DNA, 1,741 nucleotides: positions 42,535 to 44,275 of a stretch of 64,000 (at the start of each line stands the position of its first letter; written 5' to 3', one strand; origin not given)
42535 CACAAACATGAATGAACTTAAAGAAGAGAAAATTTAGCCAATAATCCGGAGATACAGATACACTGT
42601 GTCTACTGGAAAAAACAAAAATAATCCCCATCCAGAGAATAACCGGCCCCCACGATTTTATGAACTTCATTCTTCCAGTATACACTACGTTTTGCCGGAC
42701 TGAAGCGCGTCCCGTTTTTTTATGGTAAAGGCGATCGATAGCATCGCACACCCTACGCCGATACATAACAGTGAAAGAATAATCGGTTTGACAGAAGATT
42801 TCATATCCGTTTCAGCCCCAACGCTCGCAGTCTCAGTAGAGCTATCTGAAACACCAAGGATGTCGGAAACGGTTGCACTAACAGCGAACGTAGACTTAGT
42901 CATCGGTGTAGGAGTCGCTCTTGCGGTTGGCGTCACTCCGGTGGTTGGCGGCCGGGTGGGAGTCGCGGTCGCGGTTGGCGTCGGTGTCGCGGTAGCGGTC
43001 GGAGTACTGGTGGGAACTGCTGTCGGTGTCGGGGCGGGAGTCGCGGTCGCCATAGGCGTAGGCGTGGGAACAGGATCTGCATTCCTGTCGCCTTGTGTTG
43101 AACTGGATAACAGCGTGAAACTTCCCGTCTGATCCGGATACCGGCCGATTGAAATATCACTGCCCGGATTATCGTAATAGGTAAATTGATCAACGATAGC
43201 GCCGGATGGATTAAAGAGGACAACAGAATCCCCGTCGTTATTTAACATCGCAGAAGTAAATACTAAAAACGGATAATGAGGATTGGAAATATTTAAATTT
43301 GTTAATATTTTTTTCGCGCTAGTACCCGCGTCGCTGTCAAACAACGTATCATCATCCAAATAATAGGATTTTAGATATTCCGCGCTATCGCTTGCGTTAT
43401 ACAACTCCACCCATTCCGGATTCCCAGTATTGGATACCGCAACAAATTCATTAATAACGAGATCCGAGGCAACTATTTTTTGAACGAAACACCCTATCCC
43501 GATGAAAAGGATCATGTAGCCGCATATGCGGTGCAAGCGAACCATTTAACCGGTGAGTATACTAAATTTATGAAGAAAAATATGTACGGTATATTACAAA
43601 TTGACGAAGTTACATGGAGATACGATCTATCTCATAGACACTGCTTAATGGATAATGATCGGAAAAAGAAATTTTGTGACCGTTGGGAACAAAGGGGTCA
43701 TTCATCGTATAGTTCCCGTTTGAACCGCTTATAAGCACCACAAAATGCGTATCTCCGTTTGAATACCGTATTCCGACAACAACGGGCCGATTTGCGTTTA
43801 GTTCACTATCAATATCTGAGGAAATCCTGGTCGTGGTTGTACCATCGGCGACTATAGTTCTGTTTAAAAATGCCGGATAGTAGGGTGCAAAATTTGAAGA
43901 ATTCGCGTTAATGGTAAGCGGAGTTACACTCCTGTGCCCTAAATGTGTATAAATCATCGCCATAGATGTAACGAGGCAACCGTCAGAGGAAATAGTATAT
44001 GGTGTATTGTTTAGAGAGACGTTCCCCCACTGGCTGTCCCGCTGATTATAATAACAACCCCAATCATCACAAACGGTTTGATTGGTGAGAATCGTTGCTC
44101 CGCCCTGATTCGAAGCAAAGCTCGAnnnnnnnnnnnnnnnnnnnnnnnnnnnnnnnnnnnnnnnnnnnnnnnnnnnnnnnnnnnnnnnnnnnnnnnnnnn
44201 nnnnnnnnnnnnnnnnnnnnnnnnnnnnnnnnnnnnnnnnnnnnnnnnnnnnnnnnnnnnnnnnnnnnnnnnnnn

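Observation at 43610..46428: PcsB/EnvC-analogous coiled-coil protein with a C39-like papain-fold domain directly downstream of ftsE-ftsX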

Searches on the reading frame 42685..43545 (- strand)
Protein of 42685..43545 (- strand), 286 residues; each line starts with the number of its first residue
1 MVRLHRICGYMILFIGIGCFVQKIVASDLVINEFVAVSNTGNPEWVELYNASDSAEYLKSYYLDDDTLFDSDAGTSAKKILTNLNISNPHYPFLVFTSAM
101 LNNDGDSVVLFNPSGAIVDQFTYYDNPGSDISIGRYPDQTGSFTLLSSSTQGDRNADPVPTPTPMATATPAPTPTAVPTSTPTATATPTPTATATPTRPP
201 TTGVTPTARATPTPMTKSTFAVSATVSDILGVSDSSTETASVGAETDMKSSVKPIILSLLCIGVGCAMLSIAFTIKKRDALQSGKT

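Call 3: search_protein_families(library=pfam, proteins=[window:42685-43545:-], max_evalue=1)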
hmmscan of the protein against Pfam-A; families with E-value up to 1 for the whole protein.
window:42685-43545:- (286 aa): 1 family
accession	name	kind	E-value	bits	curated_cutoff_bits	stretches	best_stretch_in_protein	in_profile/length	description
PF00932.25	LTD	-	1.6e-12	48.2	34.3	1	26-124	5-108/109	Lamin Tail Domain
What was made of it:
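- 42685..43545 (-): LTD-domain surface protein with a Pro/Thr-rich stalk and a C-terminal TM. A neighbour, not a consistent member of the module. Pfam LTD E=1.6e-12 (call 3).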

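Call 4: search_protein_families(library=ncbifam, proteins=[window:42685-43545:-], max_evalue=1)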
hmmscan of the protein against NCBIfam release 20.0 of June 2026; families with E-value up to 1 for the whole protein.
window:42685-43545:- (286 aa): 1 family
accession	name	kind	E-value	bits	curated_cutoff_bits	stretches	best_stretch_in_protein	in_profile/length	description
NF040983.1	BimA_second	exception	0.11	11.4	600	1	158-218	92-151/381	trimeric autotransporter actin-nucleating factor BimA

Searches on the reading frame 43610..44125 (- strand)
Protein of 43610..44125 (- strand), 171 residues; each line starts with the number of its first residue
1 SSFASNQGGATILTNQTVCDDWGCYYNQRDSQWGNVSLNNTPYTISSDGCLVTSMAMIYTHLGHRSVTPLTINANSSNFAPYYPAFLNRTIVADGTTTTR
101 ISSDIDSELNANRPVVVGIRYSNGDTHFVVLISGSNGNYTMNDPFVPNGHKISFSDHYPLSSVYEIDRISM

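Call 20: search_solved_structures(query=A3, max_evalue=10, show_alignments=3)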
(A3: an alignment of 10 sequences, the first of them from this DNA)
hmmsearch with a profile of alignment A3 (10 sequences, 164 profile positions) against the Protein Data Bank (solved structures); distinct sequences matched with E-value up to 10: 1.
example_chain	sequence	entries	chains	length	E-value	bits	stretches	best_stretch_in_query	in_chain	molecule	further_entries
6mpz_A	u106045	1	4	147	1.1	12.5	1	43-139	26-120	Double Glycine Motif Protease domain from AMS/PCAT Transporter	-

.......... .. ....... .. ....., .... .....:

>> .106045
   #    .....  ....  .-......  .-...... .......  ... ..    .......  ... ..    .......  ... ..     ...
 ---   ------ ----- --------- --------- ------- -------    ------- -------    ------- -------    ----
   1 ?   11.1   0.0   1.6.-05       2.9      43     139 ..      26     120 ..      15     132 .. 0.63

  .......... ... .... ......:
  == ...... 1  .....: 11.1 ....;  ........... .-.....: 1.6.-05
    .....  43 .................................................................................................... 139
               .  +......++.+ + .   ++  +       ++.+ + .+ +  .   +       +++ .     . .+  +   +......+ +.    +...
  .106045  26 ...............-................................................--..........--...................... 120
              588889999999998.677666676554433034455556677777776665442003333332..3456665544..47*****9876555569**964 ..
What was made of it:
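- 43976..43978 (-): C284, putative nucleophile (GCL motif). Aligns with the PCAT C39 catalytic Cys (call 20).
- Closest known: Peptidase_C39_2 / C39 family. Same: The Cys, His and Asp motifs align (call 20).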

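Call 22: search_protein_representatives(protein=window:43610-44125:-)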
Query: 171 residues. Proteins with E-value up to 0.001 (for the whole library): 703; up to 1e-10: 132; up to 1e-30: 43. The best 150 are listed.
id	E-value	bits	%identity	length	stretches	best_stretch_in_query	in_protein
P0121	1.1e-75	269.3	68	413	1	3-170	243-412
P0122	2.8e-63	229.0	63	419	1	2-165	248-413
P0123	7.9e-61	221.0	56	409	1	2-169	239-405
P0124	9.1e-61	220.8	58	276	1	1-169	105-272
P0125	1.7e-58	213.4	56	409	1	1-169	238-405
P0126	1.1e-55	204.2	58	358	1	1-158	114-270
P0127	1.9e-53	197.0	53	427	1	1-169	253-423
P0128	4.0e-46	173.2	51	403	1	2-170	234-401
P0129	6.9e-45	169.1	51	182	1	2-171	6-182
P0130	1.5e-44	168.0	48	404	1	3-169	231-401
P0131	1.4e-42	161.6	48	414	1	1-171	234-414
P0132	6.3e-42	159.5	52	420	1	3-170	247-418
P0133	1.9e-41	157.9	60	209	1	2-120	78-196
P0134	4.7e-41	156.6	75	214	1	1-95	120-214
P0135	1.4e-40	155.1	49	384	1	3-169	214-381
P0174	1.5e-23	99.7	37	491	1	13-166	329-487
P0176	6.2e-23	97.7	37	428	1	7-163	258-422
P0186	3.4e-19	85.5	34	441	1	8-164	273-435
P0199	4.9e-18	81.8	35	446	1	8-165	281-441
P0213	2.4e-16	76.3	34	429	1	8-155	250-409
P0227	1.0e-14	71.0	30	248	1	12-161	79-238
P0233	2.9e-13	66.2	34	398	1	15-158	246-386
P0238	4.1e-12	62.5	35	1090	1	23-164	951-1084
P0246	2.6e-11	59.9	34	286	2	26-165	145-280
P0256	2.0e-10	57.0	34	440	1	25-155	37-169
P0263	5.2e-10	55.6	39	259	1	26-145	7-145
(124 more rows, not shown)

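Call 27: search_protein_families(library=phrogs, proteins=[window:43610-44125:-, P0263, P0246, P0227], max_evalue=0.01)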
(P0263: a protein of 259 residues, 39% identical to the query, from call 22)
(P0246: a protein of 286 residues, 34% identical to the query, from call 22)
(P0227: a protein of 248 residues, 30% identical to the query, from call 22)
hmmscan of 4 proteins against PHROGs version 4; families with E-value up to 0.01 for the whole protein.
window:43610-44125:- (171 aa): 2 families
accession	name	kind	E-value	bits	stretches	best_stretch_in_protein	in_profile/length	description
phrog_10051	-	lysis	0.00069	19.9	1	103-145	361-410/455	endolysin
phrog_10075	-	unknown function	0.0043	16.1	1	44-145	574-680/1205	-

P0263 (259 aa): 1 family
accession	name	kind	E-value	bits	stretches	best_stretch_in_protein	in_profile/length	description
phrog_10051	-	lysis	0.0034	17.6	1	95-150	356-415/455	endolysin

P0246 (286 aa): 1 family
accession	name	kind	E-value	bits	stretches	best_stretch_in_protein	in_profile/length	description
phrog_10075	-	unknown function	0.0055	15.7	1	160-258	571-678/1205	-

P0227 (248 aa): 0 families
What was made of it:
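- Tried and rejected: PHROG search: only a weak, partial endolysin hit (E=7e-4 over 43 residues, call 27).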

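Call 28: list_cluster_members(proteins=[P0176, P0186, P0199, P0213, P0233, P0174, P0227, P0256, P0263, P0238])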
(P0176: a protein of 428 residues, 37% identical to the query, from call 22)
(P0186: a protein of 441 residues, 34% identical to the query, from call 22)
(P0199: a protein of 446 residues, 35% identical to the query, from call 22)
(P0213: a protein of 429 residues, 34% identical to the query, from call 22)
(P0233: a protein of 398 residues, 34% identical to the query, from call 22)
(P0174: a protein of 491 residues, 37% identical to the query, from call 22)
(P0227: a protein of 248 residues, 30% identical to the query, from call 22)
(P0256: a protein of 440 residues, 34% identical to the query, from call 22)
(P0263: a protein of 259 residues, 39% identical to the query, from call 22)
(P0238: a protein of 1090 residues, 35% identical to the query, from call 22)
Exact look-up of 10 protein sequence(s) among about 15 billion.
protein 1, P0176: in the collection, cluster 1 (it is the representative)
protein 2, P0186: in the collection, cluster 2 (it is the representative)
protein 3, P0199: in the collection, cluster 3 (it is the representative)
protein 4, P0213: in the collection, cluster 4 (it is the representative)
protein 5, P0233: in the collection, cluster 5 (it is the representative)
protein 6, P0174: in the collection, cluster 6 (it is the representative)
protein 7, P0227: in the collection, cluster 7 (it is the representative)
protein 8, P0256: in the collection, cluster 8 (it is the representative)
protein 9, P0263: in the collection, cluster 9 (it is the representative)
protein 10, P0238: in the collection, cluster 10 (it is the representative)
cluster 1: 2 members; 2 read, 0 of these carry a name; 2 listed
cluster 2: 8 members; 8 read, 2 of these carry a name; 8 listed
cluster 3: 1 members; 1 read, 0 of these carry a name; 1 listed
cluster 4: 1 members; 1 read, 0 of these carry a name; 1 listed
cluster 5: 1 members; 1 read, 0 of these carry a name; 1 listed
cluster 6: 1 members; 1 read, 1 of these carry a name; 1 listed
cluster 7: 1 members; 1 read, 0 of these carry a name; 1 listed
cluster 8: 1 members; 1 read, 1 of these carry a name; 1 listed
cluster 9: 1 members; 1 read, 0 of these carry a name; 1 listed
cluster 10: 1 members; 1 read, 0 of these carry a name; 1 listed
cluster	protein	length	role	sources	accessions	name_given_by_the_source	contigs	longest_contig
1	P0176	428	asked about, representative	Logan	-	-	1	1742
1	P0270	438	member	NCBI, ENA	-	-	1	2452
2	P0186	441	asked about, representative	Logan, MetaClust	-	\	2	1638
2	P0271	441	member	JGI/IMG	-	peptidoglycan hydrolase CwlO-like protein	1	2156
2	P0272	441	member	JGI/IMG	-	-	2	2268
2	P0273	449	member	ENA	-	-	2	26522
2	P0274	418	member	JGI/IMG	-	-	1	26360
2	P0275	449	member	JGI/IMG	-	-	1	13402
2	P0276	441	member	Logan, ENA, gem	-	-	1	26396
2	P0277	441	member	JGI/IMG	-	-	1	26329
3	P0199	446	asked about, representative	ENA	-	-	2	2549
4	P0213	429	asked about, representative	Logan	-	-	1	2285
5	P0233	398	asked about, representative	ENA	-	-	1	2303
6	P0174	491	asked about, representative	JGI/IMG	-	Papain-like cysteine protease AvrRpt2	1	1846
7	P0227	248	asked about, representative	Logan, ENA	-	-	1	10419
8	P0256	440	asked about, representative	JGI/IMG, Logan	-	hypothetical protein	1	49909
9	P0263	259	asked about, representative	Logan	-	-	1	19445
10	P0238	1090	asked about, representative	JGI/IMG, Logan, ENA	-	-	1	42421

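Call 29: predict_structure(alignment_id=A3)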
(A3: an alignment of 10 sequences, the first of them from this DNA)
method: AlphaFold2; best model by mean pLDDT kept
length: 165 residues; sequences in the alignment: 10
mean_pLDDT: 94.4   pTM: 0.90
mean pLDDT of the five models: 94.4, 94.4, 94.1, 93.9, 93.7
residues with pLDDT >= 90: 148; 70-90: 14; 50-70: 1; < 50: 2
segments of 3 or more residues with pLDDT < 50: none
pLDDT, mean of each block of 10 residues (from residue 1): 80 97 97 93 96 97 97 88 95 96 96 92 97 97 97 96 94
secondary structure, 60 per line:
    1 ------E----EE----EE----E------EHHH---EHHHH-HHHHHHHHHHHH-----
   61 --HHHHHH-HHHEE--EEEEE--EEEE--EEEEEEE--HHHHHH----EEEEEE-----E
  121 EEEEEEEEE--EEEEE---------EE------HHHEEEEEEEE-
elements in order: H39-42 H44-55 H63-68 E77-81 E84-87 E90-96 H99-104 E109-114 E120-129 E132-136 E157-164
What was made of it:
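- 43613..44107 (-): C39-like papain-fold catalytic domain (aa 241-405). Domain model pLDDT 94.4 (call 29).
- On Peptidase_C39_2 (PF13529), clan CA: Domain model pLDDT 94 (call 29).
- The domain model has pLDDT 94 (call 29).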

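Call 47: find_related_loci(query=A4, collection=metagenome_contigs, flank=6000)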
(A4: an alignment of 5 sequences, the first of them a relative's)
Query A4 (441 aa) in metagenome_contigs; peptide patterns used: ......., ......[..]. (x = any residue, [..] = any of these).
234 stretches matched a pattern; 45 encode a relative of the query (tblastn E <= 1e-3); 45 distinct loci.
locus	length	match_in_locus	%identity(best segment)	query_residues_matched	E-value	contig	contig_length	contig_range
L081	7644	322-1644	100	1-441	0e+0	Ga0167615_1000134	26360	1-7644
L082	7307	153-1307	41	53-440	6e-90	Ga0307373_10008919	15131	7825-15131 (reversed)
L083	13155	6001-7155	41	53-440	3e-89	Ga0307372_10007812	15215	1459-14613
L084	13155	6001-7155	41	53-440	3e-89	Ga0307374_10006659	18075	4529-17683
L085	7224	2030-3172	41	56-441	2e-84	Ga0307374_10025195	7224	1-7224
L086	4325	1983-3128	38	56-440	6e-80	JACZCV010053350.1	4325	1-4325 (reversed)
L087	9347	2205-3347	41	56-441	6e-85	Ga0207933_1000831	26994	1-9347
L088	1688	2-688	45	210-440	1e-55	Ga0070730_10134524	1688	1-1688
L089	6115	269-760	48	277-441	3e-38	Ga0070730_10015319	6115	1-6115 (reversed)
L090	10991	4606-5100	44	265-427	4e-37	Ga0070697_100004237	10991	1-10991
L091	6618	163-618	47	277-430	4e-37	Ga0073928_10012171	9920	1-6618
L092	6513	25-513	42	277-440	2e-36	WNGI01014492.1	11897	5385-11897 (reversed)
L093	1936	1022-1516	47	265-427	4e-37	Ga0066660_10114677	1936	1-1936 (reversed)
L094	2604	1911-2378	44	284-440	7e-37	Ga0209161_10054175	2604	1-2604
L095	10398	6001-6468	44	284-440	2e-36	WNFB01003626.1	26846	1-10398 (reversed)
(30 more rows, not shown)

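Call 70: fold_search(model_id=the predicted structure, library=viral)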
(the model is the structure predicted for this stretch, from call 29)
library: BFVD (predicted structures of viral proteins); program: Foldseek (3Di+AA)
matches with E <= 10: 1290; with E <= 0.001: 3
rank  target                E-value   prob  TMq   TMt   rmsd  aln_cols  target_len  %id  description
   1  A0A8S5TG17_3          6.3e-06  1.00  0.63  0.10   7.4       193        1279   18  Tail tape measure [Myoviridae sp. ctIty1]
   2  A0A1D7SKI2            2.8e-04  1.00  0.60  0.10   8.5       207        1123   20  Lysozyme [Cyanophage S-RIM14]
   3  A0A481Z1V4            3.0e-04  1.00  0.39  0.36  10.7       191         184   18  Uncharacterized protein [Mimivirus LCMiAC02]
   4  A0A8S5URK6            2.0e-03  1.00  0.49  0.34   7.5       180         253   18  Peptidase [Siphoviridae sp. cthae16]
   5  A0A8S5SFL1            1.2e-02  0.99  0.54  0.38   7.7       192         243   14  Peptidase [Podoviridae sp. ctZih56]
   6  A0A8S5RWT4            2.4e-02  0.25  0.27  0.22  12.3       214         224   10  Papain fold toxin 1, glutamine deamidase [Siphoviridae sp. ct0Go27]
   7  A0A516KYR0            3.0e-02  0.91  0.49  0.33  11.9       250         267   10  (no name in the UniProt tables at hand)
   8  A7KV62                5.2e-02  0.90  0.28  0.28   6.6        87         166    9  (no name in the UniProt tables at hand)
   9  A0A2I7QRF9            5.8e-02  0.72  0.24  0.29   4.8        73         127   14  (no name in the UniProt tables at hand)
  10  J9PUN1                5.8e-02  0.66  0.30  0.23   5.6       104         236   12  Uncharacterized protein [Bacillus phage BCD7]
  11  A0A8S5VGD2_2          6.2e-02  0.87  0.42  0.07   5.3       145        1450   16  Peptidase [Myoviridae sp. ctkfK18]
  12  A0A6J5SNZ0            6.5e-02  0.85  0.22  0.29   5.8        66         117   21  COG3672 Predicted transglutaminase-like cysteine proteinase [uncultured Caudovirales phage]
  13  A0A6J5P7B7            6.5e-02  0.82  0.21  0.28   5.0        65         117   15  Uncharacterized protein [uncultured Caudovirales phage]
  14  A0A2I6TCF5            8.3e-02  0.85  0.27  0.44   3.7        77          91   14  (no name in the UniProt tables at hand)
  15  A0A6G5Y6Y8            9.3e-02  0.82  0.30  0.56   4.1        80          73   11  (no name in the UniProt tables at hand)
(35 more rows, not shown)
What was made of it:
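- The same fold is embedded in a phage tape-measure protein and in a large cyanophage 'lysozyme' (call 70). The fold occurs in phage tape-measure and 'lysozyme' proteins (call 70).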

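Call 72: search_protein_families(library=pfam, proteins=[P0186, P0199, P0233], max_evalue=0.01)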
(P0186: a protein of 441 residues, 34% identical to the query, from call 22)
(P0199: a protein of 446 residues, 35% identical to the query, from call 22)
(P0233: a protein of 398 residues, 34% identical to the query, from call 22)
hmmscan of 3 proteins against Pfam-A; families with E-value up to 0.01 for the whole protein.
P0186 (441 aa): 1 family
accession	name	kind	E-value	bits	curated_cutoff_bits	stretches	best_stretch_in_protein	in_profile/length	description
PF24568.1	CC_PcsB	-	8.1e-08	32.5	27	1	119-188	4-74/75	Peptidoglycan hydrolase PcsB, coiled-coil domain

P0199 (446 aa): 3 families
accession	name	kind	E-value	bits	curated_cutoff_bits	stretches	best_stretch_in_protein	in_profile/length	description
PF08614.16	ATG16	-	4.4e-07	30.7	33.7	1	49-138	64-153/200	Autophagy protein 16 (ATG16)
PF12795.12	MscS_porin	-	0.00033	20.7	34.4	1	38-136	71-170/238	Mechanosensitive ion channel porin domain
PF00038.26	Filament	-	0.0015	18.7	40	1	45-125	217-301/313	Intermediate filament protein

P0233 (398 aa): 6 families
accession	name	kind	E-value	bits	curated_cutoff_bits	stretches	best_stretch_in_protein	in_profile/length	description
PF11932.13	DUF3450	-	1.4e-06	28.2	32.6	1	21-113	13-105/241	Protein of unknown function (DUF3450)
PF05266.19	DUF724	-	0.00021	21.7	38.4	1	27-108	98-179/188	Protein of unknown function (DUF724)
PF08614.16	ATG16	-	0.0036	17.9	33.7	1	31-105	74-148/200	Autophagy protein 16 (ATG16)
PF12385.14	Peptidase_C70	-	0.0043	17.4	19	0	332-381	79-130/141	Papain-like cysteine protease AvrRpt2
PF08647.16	BRE1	-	0.0045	17.5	27.9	1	40-109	5-74/95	BRE1 E3 ubiquitin ligase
PF13529.12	Peptidase_C39_2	-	0.0061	17.6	24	0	277-375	12-143/143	Peptidase_C39 like family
